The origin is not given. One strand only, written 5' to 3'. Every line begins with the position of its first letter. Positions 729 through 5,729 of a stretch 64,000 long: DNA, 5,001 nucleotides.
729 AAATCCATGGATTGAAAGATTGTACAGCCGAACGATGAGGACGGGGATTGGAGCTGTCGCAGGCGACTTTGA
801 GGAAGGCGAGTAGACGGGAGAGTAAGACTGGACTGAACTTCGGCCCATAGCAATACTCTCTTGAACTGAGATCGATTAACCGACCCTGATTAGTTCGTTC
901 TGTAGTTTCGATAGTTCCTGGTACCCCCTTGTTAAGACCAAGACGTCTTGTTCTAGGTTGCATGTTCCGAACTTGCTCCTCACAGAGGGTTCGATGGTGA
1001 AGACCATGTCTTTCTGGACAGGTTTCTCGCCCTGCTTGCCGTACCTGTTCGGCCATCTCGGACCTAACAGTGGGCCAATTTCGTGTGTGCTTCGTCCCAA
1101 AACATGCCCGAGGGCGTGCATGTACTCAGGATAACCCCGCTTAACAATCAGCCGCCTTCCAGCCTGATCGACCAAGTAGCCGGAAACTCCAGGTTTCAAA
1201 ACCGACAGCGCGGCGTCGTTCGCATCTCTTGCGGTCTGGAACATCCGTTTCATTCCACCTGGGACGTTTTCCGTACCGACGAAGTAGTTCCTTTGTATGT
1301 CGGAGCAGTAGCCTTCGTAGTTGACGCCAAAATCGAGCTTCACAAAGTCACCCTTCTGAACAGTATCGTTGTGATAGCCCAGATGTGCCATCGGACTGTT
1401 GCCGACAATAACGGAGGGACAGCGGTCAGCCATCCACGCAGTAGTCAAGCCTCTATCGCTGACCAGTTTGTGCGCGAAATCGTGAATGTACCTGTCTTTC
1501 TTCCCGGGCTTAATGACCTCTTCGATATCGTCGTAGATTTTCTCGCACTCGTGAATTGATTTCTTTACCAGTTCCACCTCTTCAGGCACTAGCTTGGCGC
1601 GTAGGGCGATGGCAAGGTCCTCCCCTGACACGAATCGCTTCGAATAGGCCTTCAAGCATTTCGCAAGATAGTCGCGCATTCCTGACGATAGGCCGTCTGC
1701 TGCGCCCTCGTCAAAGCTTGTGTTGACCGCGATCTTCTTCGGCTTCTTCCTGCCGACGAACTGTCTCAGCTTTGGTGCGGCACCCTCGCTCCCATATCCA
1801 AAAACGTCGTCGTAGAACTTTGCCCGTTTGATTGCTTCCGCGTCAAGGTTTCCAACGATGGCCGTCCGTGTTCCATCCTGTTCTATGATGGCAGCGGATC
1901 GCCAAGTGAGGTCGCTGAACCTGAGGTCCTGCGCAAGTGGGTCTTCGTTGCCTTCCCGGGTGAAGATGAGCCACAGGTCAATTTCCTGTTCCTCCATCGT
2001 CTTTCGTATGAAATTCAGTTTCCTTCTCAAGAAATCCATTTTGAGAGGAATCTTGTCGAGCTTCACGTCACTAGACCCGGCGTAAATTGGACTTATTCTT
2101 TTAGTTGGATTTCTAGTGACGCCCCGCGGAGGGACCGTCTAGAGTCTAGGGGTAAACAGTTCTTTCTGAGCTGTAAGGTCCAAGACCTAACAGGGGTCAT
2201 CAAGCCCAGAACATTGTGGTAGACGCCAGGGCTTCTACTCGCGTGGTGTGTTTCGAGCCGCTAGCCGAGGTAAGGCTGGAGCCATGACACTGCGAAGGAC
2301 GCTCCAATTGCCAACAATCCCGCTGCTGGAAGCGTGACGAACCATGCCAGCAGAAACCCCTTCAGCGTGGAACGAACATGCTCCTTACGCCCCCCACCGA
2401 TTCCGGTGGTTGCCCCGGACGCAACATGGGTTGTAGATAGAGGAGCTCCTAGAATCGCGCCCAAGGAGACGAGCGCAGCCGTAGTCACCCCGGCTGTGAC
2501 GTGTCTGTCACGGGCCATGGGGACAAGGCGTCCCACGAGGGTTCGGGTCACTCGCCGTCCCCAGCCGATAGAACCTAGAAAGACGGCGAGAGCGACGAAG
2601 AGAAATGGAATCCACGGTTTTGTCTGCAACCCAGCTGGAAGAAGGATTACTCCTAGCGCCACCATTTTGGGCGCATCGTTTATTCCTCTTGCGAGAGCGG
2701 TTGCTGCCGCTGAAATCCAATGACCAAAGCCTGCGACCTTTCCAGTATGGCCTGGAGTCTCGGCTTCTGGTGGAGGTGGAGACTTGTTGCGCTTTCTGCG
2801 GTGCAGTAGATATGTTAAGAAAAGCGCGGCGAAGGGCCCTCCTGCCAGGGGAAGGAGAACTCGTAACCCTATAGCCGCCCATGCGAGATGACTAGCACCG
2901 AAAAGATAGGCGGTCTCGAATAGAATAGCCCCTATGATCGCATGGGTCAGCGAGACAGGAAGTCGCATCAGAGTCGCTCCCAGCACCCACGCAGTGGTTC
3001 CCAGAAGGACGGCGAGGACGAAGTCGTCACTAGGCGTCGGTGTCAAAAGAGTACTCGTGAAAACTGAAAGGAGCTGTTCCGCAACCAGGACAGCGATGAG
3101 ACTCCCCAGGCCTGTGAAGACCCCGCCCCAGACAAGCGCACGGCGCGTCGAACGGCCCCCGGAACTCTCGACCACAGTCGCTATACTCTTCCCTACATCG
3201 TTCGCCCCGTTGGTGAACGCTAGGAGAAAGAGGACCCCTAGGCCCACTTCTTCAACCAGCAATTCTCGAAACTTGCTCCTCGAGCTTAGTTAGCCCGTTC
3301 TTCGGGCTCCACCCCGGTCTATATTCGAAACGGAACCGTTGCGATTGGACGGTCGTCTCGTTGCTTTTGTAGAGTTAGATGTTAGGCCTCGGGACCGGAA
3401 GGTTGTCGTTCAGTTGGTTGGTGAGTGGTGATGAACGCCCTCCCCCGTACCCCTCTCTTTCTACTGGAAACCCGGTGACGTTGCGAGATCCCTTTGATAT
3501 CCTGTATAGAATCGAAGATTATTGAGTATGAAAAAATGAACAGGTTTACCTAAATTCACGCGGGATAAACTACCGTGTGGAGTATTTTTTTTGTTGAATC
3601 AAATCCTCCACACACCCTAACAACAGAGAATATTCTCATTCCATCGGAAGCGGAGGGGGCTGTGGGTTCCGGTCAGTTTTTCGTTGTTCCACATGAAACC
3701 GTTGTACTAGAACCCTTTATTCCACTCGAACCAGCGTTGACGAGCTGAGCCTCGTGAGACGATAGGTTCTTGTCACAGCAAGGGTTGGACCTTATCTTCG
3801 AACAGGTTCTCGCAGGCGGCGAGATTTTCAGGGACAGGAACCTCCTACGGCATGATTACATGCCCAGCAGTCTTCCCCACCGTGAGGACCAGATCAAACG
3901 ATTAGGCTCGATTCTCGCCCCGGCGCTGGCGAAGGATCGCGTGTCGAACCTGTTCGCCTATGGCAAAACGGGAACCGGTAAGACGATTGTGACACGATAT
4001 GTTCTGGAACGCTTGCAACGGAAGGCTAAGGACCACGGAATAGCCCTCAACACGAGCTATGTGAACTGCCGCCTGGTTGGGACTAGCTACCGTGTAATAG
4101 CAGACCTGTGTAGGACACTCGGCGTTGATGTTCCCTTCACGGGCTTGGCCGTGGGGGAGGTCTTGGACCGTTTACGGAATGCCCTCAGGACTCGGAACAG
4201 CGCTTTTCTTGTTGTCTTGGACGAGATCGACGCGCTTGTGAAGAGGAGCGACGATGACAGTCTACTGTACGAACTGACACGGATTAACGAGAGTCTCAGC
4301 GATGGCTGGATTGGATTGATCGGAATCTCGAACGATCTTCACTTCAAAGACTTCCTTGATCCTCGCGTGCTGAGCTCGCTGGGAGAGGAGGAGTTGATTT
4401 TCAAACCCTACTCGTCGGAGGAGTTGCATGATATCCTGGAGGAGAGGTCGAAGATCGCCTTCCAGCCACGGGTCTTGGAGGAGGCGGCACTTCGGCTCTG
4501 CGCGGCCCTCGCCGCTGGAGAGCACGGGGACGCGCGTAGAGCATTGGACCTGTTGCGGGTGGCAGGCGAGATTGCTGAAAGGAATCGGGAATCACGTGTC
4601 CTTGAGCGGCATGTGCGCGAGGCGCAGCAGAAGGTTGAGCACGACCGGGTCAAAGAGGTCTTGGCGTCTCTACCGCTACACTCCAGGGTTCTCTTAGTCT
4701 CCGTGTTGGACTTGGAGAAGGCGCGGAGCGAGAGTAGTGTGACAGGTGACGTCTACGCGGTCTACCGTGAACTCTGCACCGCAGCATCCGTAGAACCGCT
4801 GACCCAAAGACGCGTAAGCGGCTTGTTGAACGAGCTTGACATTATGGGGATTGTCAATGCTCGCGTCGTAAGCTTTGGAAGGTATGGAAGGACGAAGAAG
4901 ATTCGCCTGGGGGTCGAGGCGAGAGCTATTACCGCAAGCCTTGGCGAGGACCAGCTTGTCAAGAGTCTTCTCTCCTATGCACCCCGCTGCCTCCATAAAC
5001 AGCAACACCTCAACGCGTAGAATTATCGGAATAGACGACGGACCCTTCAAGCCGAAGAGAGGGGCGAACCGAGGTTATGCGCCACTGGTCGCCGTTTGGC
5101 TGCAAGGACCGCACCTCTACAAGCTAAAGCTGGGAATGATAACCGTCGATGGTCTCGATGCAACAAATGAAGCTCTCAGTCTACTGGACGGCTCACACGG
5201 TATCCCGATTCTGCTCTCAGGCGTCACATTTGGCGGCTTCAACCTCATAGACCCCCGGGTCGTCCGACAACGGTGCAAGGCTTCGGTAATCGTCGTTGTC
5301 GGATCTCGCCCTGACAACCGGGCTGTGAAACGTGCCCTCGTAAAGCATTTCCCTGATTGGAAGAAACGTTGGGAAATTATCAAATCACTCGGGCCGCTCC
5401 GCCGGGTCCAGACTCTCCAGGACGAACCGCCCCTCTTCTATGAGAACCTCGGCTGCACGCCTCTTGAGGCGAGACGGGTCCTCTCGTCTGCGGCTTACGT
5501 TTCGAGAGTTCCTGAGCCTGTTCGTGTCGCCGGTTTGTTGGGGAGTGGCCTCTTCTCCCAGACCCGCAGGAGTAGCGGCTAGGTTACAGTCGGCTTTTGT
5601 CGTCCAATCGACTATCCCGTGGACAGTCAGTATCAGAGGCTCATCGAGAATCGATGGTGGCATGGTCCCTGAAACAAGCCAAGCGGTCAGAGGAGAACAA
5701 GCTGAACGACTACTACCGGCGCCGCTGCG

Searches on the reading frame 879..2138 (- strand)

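Call 32: search_protein_families(library=pfam, proteins=[window:879-2138:-], max_evalue=0.00001)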
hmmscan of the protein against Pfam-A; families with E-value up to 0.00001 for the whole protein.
window:879-2138:- (420 aa): 1 family
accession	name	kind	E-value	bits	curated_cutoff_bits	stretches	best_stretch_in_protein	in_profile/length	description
PF00557.29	Peptidase_M24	-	6.9e-36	124.4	23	1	190-401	2-206/208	Metallopeptidase family M24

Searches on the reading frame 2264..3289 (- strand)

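Call 82: search_protein_families(library=pfam, proteins=[window:2264-3289:-], max_evalue=0.00001)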
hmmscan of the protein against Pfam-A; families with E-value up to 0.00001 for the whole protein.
window:2264-3289:- (342 aa): 1 family
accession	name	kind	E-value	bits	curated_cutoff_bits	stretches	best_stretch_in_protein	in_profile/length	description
PF01384.25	PHO4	-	1.1e-42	146.7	33.7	1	27-327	1-350/350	Phosphate transporter family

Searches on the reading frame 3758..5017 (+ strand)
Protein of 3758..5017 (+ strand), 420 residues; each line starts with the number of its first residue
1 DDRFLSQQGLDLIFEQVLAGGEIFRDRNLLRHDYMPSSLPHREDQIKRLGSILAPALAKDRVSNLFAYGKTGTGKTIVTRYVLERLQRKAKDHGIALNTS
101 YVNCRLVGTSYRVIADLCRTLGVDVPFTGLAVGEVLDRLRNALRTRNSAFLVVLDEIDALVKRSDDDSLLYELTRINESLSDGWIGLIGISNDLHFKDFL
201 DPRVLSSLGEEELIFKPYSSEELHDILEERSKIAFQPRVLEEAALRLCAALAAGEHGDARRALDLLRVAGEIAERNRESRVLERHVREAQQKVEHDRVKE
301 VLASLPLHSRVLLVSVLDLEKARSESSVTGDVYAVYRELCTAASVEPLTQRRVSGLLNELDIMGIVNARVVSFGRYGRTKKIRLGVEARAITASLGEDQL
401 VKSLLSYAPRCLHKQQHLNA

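Call 82: search_protein_families(library=pfam, proteins=[window:3758-5017:+], max_evalue=0.00001)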
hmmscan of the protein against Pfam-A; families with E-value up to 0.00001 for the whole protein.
window:3758-5017:+ (420 aa): 6 families
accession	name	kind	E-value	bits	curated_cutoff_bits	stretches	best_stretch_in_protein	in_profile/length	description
PF09079.17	Cdc6_C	-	9.7e-27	93.2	25.1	1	300-391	1-93/96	CDC6, C terminal winged helix domain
PF22703.2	Cdc6_lid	-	3.3e-25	88.2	27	1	225-291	2-68/68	Cdc6 AAA+ ATPase-type lid domain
PF13401.12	AAA_22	-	4.8e-12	46.7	27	1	64-189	7-122/130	AAA domain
PF22606.2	Cdc6-ORC-like_ATPase_lid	-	1.4e-09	38.2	27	1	218-274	1-57/60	Cdc6/ORC-like, ATPase lid domain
PF13191.12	AAA_16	-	1.6e-09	38.9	32.6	1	39-178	2-160/167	AAA ATPase domain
PF00004.35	AAA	-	5e-06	27.4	21.2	0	67-193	3-110/131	ATPase family associated with various cellular activities (AAA)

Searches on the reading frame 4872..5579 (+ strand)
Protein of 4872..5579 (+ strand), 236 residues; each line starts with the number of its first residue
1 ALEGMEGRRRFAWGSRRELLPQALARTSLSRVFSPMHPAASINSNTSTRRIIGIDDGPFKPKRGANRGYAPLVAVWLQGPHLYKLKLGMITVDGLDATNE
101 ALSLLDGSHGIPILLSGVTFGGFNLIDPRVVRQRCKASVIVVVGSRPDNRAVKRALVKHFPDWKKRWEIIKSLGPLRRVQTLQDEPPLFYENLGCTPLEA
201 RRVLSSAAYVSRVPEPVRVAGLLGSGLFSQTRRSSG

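Call 82: search_protein_families(library=pfam, proteins=[window:4872-5579:+], max_evalue=0.00001)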
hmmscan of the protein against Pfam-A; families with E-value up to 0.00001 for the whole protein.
window:4872-5579:+ (236 aa): 1 family
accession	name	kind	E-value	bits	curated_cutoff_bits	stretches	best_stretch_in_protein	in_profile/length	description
PF01949.23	Endo_dU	-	2.5e-42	144.8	32.7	1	49-227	3-181/182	Endonuclease dU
